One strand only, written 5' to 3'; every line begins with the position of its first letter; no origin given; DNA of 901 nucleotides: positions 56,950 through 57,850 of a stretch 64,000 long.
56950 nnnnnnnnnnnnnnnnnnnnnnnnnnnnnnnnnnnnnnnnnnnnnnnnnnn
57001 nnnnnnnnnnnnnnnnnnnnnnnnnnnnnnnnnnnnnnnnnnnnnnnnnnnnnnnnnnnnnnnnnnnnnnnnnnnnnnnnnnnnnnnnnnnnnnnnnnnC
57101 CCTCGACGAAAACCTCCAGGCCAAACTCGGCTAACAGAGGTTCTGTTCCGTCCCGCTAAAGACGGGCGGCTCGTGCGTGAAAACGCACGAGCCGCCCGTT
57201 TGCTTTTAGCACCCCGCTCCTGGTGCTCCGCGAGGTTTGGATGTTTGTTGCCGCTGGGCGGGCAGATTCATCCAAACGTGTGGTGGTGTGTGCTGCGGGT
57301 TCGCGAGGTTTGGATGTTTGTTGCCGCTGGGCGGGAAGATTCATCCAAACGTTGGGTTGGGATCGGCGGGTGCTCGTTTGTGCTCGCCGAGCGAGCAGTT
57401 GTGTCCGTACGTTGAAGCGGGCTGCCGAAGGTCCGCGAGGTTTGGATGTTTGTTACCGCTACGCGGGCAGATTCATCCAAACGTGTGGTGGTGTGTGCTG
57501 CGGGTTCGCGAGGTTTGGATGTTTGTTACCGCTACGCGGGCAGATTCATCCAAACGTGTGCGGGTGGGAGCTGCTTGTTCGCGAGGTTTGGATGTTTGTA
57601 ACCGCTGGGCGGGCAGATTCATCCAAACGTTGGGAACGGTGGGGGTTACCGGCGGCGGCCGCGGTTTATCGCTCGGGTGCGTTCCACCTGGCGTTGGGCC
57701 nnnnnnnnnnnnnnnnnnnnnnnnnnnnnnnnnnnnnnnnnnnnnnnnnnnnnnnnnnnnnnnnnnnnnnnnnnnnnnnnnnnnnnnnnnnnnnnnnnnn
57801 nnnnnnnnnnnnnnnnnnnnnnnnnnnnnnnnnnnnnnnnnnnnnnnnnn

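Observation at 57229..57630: Array of five 51-bp nested-hairpin repeats with short, partly identical 22-bp spacers between the convergent icd and rsgA genes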

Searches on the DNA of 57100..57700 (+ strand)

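Call 47: search_rna_families(source=window, start=57100, end=57700, threshold=evalue, max_evalue=10)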
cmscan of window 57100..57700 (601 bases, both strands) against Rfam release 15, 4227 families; matches with E-value up to 10: 6.
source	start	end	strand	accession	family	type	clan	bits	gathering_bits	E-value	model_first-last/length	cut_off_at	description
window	57160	57201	+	RF04162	MIR9662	Gene; miRNA;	-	18.6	80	2.3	30-71/100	no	MIR9662 microRNA precursor family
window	57160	57201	-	RF03669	mir-2767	Gene; miRNA;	-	17.3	69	2.5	14-68/80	no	mir-2767 microRNA precursor family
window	57163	57198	+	RF01528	CC3513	Gene; sRNA;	-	16.1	40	1.7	22-60/176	no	caulobacter sRNA CC3513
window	57159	57201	-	RF03639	mir-619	Gene; miRNA;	-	15.1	80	3.5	1-70/70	no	mir-619 microRNA precursor family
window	57162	57201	+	RF01522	TB10Cs1H1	Gene; snRNA; snoRNA; HACA-box;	-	14.4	45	6.2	15-54/71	no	Trypanosomatid snoRNA TB10Cs1H1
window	57322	57395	-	RF02337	GlsR8_miR10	Gene; snRNA; snoRNA; CD-box;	-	14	100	6.1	1-70/70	no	Giardia snoRNA GlsR8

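Call 64: build_rna_model(alignment_id=A2, structure=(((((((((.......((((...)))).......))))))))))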
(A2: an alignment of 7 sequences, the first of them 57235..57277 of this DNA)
Model R1 built from alignment A2 (7 sequences, 43 columns); structure: as given.
model positions 43; base pairs 13; branch points 0; effective number of sequences 7; information 0.977 bits per position. Calibrated on 0.2 Mb of random sequence (short: E-values are rough).
structure used (alignment columns):
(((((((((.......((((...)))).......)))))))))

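Call 65: search_with_rna_model(model_id=R1, source=window, filters=off, max_evalue=10, show_alignments=0)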
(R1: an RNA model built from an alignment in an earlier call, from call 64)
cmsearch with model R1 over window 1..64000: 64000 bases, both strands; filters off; matches with E-value up to 10: 28.
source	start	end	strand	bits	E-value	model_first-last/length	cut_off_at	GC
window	57235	57277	+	61.3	4e-15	1-43/43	no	0.53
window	57308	57350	+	60.1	8.8e-15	1-43/43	no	0.51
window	57586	57628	+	58.5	2.6e-14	1-43/43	no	0.51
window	57440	57482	+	57.4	5.5e-14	1-43/43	no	0.49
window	57513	57555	+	57.4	5.5e-14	1-43/43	no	0.49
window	57308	57350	-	44.9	2.1e-10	1-43/43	no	0.51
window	57235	57277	-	44.4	2.9e-10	1-43/43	no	0.53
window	57586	57628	-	42.7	8.8e-10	1-43/43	no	0.51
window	57440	57482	-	41.6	1.8e-09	1-43/43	no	0.49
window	57513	57555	-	41.6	1.8e-09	1-43/43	no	0.49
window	46759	46801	+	35.7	8.7e-08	1-43/43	no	0.47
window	46759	46801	-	31.5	1.4e-06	1-43/43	no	0.47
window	43910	43952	+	13.9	0.16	1-43/43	no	0.74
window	42891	42933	-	13.7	0.18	1-43/43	no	0.7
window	43742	43784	+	13.6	0.19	1-43/43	no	0.72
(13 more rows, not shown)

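Call 66: search_with_rna_model(model_id=R1, sources=[L001, L002, L003, L004, L005, L006, L007, L008, L009, L010, L011, L012, L013, L014, L015, L016, L017, L018, L019, L020, L021, L022, L023, L024, L025, L026, L027, L028, L029, L030, L031, L032, L033, L034, L035, L036, L037, L038, L039, L040, L041, L042, L043, L044, L045, L046, L047, L048, L049, L050, L051, L052, L053, L054, L055, L056, L057, L058, L059, L060, L061, L062, L063, L064, L065, L066, L067, L068, L069, L070, L071, L072, L073, L074, L075, L076, L077, L078, L079, L080, L081, L082, L083, L084, L085, L086, L087], max_evalue=1)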
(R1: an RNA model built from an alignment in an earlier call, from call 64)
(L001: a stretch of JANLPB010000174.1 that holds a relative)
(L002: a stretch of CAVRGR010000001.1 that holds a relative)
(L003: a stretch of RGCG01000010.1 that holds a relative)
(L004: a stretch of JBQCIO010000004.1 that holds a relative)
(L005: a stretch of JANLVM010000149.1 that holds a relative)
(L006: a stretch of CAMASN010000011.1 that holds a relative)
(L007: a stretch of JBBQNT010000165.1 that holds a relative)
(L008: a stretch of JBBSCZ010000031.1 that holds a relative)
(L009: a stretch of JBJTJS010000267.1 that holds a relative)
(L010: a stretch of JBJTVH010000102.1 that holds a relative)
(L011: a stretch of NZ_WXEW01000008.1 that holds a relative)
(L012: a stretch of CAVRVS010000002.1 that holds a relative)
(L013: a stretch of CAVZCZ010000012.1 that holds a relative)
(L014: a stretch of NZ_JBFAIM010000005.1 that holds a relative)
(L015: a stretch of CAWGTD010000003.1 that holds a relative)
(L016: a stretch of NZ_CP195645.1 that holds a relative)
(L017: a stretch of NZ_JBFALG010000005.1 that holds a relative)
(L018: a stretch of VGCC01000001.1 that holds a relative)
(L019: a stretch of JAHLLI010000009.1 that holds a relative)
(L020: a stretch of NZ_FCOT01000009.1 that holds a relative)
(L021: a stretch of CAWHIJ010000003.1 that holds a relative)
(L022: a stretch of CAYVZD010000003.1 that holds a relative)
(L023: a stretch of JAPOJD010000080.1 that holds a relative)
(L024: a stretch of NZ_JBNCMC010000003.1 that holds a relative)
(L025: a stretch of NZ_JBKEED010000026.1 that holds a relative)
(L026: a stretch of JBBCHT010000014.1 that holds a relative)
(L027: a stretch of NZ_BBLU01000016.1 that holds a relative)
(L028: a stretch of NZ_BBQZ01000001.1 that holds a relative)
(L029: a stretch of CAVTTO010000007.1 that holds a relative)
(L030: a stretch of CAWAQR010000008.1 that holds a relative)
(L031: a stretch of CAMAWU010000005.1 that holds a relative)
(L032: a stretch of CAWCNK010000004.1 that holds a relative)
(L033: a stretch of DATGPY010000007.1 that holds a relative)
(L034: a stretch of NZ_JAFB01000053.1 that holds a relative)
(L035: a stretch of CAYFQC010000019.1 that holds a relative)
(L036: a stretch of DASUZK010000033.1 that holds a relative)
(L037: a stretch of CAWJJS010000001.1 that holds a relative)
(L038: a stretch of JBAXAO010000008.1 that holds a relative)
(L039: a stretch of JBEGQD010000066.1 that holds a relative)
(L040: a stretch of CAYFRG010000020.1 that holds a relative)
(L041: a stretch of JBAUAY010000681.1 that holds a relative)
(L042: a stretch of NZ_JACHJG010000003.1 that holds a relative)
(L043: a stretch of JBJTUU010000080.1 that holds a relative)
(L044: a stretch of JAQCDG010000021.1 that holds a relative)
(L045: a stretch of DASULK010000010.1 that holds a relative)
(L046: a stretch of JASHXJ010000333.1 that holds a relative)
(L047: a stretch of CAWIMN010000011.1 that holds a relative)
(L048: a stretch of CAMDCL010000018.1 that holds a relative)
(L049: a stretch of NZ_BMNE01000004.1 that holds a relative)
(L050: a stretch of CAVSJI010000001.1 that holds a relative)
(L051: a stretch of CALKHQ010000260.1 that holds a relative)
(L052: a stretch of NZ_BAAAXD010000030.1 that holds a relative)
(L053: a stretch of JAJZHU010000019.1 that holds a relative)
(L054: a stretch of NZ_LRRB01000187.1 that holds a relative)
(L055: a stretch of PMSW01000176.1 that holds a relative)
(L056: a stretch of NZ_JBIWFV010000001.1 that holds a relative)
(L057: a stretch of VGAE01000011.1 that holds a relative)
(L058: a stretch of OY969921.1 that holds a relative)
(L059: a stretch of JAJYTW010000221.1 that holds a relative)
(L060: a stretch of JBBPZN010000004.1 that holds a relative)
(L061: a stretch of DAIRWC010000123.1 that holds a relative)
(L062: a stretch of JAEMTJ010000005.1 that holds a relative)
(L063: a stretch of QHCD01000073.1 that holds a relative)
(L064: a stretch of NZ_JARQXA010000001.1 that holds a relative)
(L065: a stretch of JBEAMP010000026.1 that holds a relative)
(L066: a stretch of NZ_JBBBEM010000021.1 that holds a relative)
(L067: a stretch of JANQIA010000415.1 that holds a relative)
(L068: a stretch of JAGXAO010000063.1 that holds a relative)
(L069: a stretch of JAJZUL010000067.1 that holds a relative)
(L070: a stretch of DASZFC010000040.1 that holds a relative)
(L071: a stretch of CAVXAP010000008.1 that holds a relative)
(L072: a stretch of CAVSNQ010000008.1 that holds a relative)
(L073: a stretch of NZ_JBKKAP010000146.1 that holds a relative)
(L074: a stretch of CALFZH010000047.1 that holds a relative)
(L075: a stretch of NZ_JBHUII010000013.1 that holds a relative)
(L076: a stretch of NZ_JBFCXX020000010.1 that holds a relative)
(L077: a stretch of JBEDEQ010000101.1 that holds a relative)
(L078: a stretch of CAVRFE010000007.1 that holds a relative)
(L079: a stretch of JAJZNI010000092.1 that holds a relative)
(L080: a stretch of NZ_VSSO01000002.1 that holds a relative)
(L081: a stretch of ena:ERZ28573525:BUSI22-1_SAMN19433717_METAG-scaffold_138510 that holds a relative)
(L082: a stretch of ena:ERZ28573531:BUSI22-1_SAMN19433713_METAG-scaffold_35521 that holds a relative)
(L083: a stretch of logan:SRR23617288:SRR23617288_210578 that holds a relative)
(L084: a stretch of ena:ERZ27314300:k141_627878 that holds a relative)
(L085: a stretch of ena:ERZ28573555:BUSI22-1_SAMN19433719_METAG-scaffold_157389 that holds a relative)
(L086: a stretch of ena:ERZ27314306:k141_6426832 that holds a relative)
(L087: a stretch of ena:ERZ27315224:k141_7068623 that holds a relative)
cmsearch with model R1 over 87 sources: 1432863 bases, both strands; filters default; matches with E-value up to 1: 8.
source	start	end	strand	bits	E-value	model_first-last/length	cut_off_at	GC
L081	2704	2746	-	49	3.1e-10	1-43/43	no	0.49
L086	1210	1252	-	49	3.1e-10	1-43/43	no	0.6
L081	2704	2746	+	46.1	2e-09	1-43/43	no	0.49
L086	1210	1252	+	44.2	7.4e-09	1-43/43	no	0.6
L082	6134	6174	-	37.6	5.8e-07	1-43/43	no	0.61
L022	13017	13051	-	19.4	0.094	1-43/43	no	0.51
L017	11276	11319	+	16.2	0.79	1-43/43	no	0.68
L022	13017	13051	+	16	0.88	1-43/43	no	0.51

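Call 73: search_with_rna_model(model_id=R1, sources=[L088, L089], filters=off, max_evalue=10)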
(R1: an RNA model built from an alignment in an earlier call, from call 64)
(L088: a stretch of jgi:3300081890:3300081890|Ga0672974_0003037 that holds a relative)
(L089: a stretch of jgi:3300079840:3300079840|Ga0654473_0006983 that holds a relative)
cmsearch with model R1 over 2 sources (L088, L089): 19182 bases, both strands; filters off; matches with E-value up to 10: 19.
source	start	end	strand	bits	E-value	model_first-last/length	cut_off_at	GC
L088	32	74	+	31.8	3.5e-07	1-43/43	no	0.56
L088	32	74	-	31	5.8e-07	1-43/43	no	0.56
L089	8642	8680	+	10.5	0.44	1-43/43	no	0.49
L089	8642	8680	-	9.7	0.77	1-43/43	no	0.49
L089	1234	1276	-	9.4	0.94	1-43/43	no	0.63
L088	4633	4670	-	8.8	1.4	1-43/43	no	0.58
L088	115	167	+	8.5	1.7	1-43/43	no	0.72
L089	4966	4977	+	8.5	1.7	1-43/43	no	0.58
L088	4633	4670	+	8.2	2.1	1-43/43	no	0.58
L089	1232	1278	+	7.7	3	1-43/43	no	0.62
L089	9576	9592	+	7.3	3.8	1-43/43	no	0.53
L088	115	167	-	7.3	3.8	1-43/43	no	0.72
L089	2278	2333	+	7.2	4.1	8-36/43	no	0.5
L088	3820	3854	-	7.2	4.1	1-43/43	no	0.77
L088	1446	1457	+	7.1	4.2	1-43/43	no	0.58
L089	10206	10231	-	7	4.5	1-43/43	no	0.65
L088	4700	4718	+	6.8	5.3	1-43/43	no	0.68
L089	4966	4996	-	6.5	6.4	1-43/43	no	0.55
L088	3820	3854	+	6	8.7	1-43/43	no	0.77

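Call 81: search_dna_similar(query=window:57140-57660:+, collection=plasmids, mode=distant, max_evalue=0.01)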
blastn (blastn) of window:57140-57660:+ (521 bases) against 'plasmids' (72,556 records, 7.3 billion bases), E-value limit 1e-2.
No match.

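Call 82: search_dna_similar(query=window:57140-57660:+, collection=phages, mode=distant, max_evalue=0.01)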
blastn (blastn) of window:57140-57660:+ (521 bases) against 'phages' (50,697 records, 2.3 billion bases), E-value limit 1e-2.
No match.

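Call 95: search_with_rna_model(model_id=R1, sources=[L090, L091, L092, L093], filters=off, max_evalue=5)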
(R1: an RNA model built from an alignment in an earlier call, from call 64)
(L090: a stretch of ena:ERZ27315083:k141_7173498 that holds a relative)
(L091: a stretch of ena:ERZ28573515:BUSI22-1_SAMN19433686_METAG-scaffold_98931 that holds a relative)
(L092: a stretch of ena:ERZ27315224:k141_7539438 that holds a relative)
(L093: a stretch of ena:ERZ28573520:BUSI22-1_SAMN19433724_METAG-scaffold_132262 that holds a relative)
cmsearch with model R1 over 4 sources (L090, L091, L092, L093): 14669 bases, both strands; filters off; matches with E-value up to 5: 16.
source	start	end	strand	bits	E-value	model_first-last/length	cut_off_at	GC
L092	2842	2884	+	26.4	9.7e-06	1-43/43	no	0.56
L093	2629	2671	+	26.4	9.7e-06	1-43/43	no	0.56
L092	2842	2884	-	22.5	0.00013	1-43/43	no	0.56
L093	2629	2671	-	22.5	0.00013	1-43/43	no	0.56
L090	163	205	-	11.5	0.18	1-43/43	no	0.47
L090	163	205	+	11.1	0.23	1-43/43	no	0.47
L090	3117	3145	-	8.2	1.5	7-37/43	no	0.52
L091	2736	2764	-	8.2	1.5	7-37/43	no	0.52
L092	813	824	+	7.6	2.4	1-43/43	no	0.83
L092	813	824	-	7.6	2.4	1-43/43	no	0.83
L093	600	611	+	7.6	2.4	1-43/43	no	0.83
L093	600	611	-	7.6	2.4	1-43/43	no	0.83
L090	2340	2366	+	6.8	4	1-43/43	no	0.67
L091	1959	1985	+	6.8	4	1-43/43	no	0.67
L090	2340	2366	-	6.6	4.5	1-43/43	no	0.67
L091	1959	1985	-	6.6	4.5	1-43/43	no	0.67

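Call 98: build_rna_model(alignment_id=A4, structure=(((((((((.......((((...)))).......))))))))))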
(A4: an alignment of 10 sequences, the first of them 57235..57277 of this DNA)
Model R2 built from alignment A4 (10 sequences, 43 columns); structure: as given.
model positions 43; base pairs 13; branch points 0; effective number of sequences 10; information 0.955 bits per position. Calibrated on 0.2 Mb of random sequence (short: E-values are rough).
structure used (alignment columns):
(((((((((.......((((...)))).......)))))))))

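Call 99: search_with_rna_model(model_id=R2, source=window, filters=off, max_evalue=5)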
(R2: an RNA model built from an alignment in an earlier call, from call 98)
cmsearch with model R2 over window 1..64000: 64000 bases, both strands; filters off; matches with E-value up to 5: 25.
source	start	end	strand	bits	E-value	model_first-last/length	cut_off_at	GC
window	57235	57277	+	58.5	1.2e-17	1-43/43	no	0.53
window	57308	57350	+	57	4e-17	1-43/43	no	0.51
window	57586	57628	+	54.5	3e-16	1-43/43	no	0.51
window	57440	57482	+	52.9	1.1e-15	1-43/43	no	0.49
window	57513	57555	+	52.9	1.1e-15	1-43/43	no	0.49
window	46759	46801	+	49.7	1.4e-14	1-43/43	no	0.47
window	57308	57350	-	41.2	1.3e-11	1-43/43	no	0.51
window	57235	57277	-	40.5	2.2e-11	1-43/43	no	0.53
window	57586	57628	-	39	7.3e-11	1-43/43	no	0.51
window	57440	57482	-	38.3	1.3e-10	1-43/43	no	0.49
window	57513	57555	-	38.3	1.3e-10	1-43/43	no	0.49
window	46759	46801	-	35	1.8e-09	1-43/43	no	0.47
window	43910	43952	+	13.9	0.04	1-43/43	no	0.74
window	43742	43784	+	13.4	0.062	1-43/43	no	0.72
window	23772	23801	-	12.5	0.13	1-43/43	no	0.6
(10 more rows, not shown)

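Call 100: search_with_rna_model(model_id=R2, sources=[L081, L082, L083, L084, L085, L086, L087, L088, L089, L090, L091, L092, L093], filters=off, max_evalue=1)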
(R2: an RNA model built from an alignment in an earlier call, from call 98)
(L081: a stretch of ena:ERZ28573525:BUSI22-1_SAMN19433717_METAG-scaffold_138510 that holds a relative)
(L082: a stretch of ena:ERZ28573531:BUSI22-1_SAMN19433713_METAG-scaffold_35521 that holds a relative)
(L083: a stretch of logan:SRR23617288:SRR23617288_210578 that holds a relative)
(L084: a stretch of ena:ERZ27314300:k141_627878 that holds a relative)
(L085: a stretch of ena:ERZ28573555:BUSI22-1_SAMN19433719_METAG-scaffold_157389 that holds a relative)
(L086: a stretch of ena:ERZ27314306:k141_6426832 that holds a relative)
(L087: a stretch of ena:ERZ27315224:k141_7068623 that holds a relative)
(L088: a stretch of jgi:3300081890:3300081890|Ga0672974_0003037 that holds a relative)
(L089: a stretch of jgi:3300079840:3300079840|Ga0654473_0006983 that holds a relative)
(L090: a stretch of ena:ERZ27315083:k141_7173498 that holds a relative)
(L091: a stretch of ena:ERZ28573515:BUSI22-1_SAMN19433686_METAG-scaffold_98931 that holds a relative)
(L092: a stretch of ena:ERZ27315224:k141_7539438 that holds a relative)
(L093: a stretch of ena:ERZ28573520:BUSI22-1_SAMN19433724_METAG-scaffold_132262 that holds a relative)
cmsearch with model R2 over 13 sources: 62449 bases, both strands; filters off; matches with E-value up to 1: 16.
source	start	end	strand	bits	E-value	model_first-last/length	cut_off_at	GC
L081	2704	2746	-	47.9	5.9e-14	1-43/43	no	0.49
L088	32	74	+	47.9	6e-14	1-43/43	no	0.56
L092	2842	2884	+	46.8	1.4e-13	1-43/43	no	0.56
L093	2629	2671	+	46.8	1.4e-13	1-43/43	no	0.56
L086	1210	1252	-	46.5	1.8e-13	1-43/43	no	0.6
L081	2704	2746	+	45.9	2.9e-13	1-43/43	no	0.49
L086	1210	1252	+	42.9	3.3e-12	1-43/43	no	0.6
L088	32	74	-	37.5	2.4e-10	1-43/43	no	0.56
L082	6134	6174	-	35.2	1.5e-09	1-43/43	no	0.61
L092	2842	2884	-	28.1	4.4e-07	1-43/43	no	0.56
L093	2629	2671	-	28.1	4.4e-07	1-43/43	no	0.56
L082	6134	6174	+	20.3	0.00023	1-43/43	no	0.61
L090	163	205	+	13.1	0.075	1-43/43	no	0.47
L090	163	205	-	12.2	0.15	1-43/43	no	0.47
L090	3117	3145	-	12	0.19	7-37/43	no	0.52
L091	2736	2764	-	12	0.19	7-37/43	no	0.52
